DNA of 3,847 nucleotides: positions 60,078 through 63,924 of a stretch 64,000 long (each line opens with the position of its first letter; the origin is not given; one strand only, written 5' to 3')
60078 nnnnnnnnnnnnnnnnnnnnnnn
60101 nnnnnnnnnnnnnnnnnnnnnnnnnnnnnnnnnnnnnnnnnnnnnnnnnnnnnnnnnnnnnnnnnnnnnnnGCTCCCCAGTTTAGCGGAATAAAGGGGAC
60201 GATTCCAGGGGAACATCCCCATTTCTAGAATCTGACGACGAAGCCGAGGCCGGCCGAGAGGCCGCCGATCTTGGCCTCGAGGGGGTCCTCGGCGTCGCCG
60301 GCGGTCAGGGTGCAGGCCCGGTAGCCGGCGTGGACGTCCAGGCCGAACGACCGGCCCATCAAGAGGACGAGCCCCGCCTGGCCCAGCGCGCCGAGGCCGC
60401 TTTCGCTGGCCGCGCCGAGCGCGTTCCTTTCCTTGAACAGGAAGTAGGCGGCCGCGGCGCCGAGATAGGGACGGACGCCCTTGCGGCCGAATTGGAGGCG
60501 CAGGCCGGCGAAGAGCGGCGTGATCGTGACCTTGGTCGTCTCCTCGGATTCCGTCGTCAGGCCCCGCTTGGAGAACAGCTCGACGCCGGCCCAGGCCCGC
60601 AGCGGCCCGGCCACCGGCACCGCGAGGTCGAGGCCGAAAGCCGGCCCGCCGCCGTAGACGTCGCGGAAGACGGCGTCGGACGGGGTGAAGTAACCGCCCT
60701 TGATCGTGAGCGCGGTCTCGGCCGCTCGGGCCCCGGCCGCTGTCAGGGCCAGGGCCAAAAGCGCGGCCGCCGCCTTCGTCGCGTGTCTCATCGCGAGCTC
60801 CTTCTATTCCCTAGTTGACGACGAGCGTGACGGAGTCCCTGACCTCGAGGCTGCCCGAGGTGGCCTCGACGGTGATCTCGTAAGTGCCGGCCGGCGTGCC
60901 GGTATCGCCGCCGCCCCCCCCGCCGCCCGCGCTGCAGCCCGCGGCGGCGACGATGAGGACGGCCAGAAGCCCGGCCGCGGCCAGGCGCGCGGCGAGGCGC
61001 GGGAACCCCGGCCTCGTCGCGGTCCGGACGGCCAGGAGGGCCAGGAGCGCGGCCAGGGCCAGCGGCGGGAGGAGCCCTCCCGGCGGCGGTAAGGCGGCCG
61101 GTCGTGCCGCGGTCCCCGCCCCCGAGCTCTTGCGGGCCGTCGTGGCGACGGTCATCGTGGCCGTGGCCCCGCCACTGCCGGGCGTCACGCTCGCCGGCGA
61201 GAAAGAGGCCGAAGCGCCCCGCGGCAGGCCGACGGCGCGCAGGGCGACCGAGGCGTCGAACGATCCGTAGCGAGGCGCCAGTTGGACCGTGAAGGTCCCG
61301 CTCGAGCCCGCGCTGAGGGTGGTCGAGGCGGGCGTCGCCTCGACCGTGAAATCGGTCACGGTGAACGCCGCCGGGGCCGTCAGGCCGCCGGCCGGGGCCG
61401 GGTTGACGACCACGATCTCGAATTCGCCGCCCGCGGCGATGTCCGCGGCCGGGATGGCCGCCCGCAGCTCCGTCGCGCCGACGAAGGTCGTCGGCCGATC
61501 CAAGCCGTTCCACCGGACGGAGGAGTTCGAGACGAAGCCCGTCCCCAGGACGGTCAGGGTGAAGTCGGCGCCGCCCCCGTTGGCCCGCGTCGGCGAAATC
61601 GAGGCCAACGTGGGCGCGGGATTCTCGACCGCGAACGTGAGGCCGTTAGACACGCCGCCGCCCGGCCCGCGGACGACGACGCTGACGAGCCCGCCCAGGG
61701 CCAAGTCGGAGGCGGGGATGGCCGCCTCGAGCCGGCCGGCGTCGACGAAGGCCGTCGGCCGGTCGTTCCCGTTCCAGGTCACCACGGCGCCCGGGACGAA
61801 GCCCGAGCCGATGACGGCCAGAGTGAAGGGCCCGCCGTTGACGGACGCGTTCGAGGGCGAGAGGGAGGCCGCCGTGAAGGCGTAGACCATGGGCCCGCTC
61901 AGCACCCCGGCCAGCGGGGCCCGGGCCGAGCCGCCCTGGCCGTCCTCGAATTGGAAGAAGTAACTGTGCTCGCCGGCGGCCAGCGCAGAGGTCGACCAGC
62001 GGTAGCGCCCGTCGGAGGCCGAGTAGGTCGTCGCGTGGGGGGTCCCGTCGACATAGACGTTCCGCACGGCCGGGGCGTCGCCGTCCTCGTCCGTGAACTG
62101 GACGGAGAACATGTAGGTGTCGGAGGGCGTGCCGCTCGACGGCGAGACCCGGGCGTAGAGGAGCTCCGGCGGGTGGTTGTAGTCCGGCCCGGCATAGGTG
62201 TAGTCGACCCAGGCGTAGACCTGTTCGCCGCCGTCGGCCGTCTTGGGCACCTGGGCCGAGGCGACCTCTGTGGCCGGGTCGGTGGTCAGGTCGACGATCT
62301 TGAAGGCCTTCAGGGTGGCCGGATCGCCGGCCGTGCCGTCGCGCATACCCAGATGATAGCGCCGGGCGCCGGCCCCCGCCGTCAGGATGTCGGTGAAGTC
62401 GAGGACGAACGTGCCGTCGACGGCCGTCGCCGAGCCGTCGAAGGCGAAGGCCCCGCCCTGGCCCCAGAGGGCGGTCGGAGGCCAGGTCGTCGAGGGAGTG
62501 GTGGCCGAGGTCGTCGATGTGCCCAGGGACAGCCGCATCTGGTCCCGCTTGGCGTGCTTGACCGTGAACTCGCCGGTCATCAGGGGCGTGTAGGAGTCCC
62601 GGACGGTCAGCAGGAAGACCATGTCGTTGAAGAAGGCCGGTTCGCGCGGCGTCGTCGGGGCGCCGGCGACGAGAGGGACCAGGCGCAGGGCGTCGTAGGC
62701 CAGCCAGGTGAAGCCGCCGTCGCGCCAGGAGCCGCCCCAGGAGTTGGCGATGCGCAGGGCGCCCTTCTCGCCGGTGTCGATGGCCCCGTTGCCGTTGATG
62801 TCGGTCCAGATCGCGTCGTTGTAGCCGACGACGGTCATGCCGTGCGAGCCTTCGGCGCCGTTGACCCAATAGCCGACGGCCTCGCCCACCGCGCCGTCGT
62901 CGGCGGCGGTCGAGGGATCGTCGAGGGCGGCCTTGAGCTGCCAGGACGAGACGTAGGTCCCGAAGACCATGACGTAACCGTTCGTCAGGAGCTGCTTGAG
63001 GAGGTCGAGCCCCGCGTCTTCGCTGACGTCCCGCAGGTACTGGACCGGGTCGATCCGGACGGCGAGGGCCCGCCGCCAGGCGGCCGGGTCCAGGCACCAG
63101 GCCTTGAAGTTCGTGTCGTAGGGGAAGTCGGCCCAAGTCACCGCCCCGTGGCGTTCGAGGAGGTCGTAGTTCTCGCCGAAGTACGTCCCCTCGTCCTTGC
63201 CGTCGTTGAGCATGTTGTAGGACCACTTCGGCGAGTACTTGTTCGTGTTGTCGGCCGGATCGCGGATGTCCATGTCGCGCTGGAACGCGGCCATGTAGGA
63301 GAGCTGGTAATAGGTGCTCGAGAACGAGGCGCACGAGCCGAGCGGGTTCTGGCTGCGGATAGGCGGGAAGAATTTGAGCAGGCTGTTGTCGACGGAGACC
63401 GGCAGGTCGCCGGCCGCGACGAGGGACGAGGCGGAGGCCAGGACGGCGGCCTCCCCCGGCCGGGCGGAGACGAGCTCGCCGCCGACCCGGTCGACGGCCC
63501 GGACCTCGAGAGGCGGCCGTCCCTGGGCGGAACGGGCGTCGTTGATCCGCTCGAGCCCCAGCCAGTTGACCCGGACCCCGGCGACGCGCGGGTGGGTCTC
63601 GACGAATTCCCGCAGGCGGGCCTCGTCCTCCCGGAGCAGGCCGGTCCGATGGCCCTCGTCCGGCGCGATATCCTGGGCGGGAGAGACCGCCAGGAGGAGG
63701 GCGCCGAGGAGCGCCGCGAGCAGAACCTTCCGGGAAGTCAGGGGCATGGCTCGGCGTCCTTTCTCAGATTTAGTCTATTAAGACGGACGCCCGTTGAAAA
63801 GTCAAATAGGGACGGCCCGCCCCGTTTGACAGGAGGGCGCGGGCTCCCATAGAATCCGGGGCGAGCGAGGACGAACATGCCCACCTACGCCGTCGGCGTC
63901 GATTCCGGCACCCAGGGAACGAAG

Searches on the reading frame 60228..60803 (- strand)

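Call 67: search_protein_families(library=pfam, proteins=[window:60228-60803:-])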
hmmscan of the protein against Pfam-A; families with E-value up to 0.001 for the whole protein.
window:60228-60803:- (192 aa): 1 family
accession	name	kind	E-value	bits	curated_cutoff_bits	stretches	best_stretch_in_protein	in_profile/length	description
PF13505.12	OMP_b-brl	-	0.00026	21.6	28.7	1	13-186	3-171/175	Outer membrane protein beta-barrel domain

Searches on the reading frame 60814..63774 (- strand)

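Call 67: search_protein_families(library=pfam, proteins=[window:60814-63774:-])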
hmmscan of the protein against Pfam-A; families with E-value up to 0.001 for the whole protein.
window:60814-63774:- (987 aa): 2 families
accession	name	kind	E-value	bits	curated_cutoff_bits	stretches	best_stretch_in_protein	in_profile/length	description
PF01833.30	TIG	-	8e-15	55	20.9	2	721-805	1-83/84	IPT/TIG domain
PF17963.7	Big_9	-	0.00067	20.9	23.6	0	557-619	22-84/89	Bacterial Ig domain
